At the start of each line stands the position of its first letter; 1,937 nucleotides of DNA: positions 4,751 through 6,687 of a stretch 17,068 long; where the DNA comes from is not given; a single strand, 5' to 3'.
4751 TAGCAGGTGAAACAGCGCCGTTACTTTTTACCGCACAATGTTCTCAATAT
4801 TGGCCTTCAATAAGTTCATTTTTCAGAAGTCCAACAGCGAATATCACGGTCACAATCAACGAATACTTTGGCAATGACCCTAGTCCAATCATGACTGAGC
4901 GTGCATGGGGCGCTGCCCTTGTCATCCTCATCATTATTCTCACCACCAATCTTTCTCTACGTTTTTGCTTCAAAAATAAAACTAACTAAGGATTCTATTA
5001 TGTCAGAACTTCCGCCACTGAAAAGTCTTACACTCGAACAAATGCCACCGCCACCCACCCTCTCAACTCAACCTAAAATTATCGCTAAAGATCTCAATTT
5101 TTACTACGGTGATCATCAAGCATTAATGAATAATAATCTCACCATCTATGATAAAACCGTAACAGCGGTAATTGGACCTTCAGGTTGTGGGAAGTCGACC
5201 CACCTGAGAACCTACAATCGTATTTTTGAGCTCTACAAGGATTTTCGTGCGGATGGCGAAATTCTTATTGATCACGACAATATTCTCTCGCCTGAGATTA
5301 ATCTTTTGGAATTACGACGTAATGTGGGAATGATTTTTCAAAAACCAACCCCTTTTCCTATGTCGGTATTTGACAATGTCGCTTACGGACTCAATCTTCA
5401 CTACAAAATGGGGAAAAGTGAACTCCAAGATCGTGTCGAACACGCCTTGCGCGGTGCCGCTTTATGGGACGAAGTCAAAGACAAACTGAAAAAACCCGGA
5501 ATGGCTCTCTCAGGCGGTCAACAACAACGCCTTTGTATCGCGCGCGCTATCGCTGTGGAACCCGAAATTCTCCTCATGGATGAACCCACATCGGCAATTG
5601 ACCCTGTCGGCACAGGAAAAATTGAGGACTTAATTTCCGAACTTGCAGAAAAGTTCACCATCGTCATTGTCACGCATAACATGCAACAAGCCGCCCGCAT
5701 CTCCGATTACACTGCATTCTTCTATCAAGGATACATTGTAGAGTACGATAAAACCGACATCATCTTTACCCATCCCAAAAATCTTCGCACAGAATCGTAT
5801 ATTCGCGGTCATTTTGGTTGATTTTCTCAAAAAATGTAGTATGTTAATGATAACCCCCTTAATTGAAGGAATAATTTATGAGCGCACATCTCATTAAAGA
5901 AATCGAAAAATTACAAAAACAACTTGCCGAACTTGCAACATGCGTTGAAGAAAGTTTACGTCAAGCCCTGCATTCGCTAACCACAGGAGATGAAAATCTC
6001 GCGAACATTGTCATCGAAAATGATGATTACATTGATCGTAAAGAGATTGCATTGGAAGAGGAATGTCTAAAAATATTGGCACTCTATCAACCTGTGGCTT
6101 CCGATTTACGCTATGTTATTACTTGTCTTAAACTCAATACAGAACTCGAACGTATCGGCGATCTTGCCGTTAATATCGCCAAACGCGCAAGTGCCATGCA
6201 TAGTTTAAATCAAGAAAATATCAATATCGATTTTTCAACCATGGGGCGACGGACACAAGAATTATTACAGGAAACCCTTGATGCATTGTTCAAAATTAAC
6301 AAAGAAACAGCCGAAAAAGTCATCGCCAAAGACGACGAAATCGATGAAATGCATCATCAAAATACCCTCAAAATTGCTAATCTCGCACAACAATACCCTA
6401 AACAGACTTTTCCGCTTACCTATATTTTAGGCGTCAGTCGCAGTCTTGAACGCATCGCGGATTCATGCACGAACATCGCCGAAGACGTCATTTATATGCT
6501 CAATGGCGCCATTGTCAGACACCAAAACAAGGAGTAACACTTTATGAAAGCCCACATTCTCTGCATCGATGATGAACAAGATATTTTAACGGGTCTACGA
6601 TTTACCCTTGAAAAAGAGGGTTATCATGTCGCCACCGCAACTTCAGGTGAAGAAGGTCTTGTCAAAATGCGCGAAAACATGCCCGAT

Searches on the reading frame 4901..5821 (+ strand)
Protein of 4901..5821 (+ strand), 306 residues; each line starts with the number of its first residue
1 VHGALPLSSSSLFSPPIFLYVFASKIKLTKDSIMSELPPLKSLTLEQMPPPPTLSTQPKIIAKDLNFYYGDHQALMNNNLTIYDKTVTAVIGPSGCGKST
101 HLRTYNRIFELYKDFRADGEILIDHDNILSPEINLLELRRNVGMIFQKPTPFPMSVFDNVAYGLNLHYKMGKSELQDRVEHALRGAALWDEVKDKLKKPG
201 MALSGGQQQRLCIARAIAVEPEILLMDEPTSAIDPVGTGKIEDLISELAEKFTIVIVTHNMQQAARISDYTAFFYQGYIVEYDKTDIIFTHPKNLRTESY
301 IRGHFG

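Call 5: search_protein_families(library=pfam, proteins=[window:4901-5821:+], max_evalue=0.1)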
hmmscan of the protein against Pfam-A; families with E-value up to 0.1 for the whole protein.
window:4901-5821:+ (306 aa): 9 families
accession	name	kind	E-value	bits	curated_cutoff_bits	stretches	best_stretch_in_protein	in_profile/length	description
PF00005.33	ABC_tran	-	2.2e-29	103.2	25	1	76-231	2-137/137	ABC transporter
PF02463.25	SMC_N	-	1.3e-06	28.5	40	1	83-269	22-207/220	RecF/RecN/SMC N terminal domain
PF13304.12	AAA_21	-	2.1e-05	25.2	27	1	204-261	239-300/304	AAA domain, putative AbiEii toxin, Type IV TA system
PF13401.12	AAA_22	-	0.00045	21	27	1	84-187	4-83/130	AAA domain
PF13479.12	AAA_24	-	0.018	15.3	27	1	86-204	3-118/195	AAA domain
PF03215.21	Rad17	-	0.02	15.3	23.8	1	73-108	33-68/186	Rad17 P-loop domain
PF13555.12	AAA_29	-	0.037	14.2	27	1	81-102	18-39/61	P-loop containing region of AAA domain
PF13604.12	AAA_30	-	0.042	14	27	0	71-109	4-42/191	AAA domain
PF20703.3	nSTAND1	-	0.052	13.6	27.1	1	63-102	11-50/379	Novel STAND NTPase 1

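Call 6: search_protein_families(library=ncbifam, proteins=[window:4901-5821:+], max_evalue=0.1)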
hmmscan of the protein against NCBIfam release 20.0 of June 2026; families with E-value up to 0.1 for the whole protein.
window:4901-5821:+ (306 aa): 192 families (the best 25 are shown)
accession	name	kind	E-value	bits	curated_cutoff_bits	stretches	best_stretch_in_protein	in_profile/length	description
TIGR00972.1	3a0107s01c2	equivalog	6.6e-112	372.8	343.2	1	61-306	3-248/248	phosphate ABC transporter ATP-binding protein PstB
NF010860.0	PRK14267.1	equivalog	2.1e-87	292.9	412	1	60-306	5-253/253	phosphate ABC transporter ATP-binding protein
NF010851.0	PRK14258.1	subfamily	7.4e-78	261.6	425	1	58-302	6-257/261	phosphate ABC transporter ATP-binding protein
NF010840.0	PRK14246.1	equivalog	1.7e-69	234.3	425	1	65-304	16-255/257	phosphate ABC transporter ATP-binding protein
NF010864.0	PRK14271.1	equivalog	1.1e-67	228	561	1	58-304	20-265/276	phosphate ABC transporter ATP-binding protein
TIGR01186.1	proV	subfamily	4.5e-43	147.7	326.6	1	70-303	4-232/363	betaine/proline/choline family ABC transporter ATP-binding protein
TIGR04521.1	ECF_ATPase_2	equivalog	7.7e-43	146.6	330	1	65-297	6-241/279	energy-coupling factor transporter ATPase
NF008428.0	PRK11264.1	equivalog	7.2e-42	143.3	406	1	63-302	7-245/250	L-cystine ABC transporter ATP-binding protein TcyN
NF008338.0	PRK11124.1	equivalog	1.5e-41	142.5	369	1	62-301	5-240/242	arginine ABC transporter ATP-binding protein ArtP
NF007027.0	PRK09493.1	equivalog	3e-41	141.3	379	1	63-302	5-237/240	glutamine ABC transporter ATP-binding protein GlnQ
TIGR03005.1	ectoine_ehuA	equivalog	2.1e-40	138.5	345.4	1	67-302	8-248/252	ectoine/hydroxyectoine ABC transporter ATP-binding protein EhuA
TIGR04520.1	ECF_ATPase_1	equivalog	2.2e-40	138.8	315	1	62-297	3-232/269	energy-coupling factor transporter ATPase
TIGR02314.1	ABC_MetN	equivalog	3.7e-39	134.7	499.7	1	72-304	18-244/343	methionine ABC transporter ATP-binding protein MetN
NF006987.0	PRK09452.1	equivalog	6.3e-39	133.7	482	1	58-301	16-248/378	spermidine/putrescine ABC transporter ATP-binding protein PotA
NF010157.0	PRK13636.1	equivalog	1.7e-38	132.4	463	1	62-296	8-237/285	cobalt transporter ATP-binding subunit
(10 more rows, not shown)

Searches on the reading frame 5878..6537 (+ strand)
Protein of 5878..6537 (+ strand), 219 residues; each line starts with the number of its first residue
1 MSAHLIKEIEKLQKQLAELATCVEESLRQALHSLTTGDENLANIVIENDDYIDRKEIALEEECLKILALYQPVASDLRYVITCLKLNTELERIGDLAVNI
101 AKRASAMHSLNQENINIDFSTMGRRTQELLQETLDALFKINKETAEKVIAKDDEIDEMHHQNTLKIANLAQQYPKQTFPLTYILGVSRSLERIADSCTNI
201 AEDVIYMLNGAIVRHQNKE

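Call 5: search_protein_families(library=pfam, proteins=[window:5878-6537:+], max_evalue=0.1)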
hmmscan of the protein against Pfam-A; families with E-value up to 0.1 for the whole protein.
window:5878-6537:+ (219 aa): 3 families
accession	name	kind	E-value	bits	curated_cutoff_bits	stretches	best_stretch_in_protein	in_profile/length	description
PF01895.24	PhoU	-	2.5e-46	156.4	23.5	2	17-103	2-88/89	PhoU domain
PF04356.17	DUF489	-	0.0019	18.7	26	0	12-112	15-113/192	Protein of unknown function (DUF489)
PF01813.22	ATP-synt_D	-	0.0039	17.5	25.7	0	4-61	25-87/196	ATP synthase subunit D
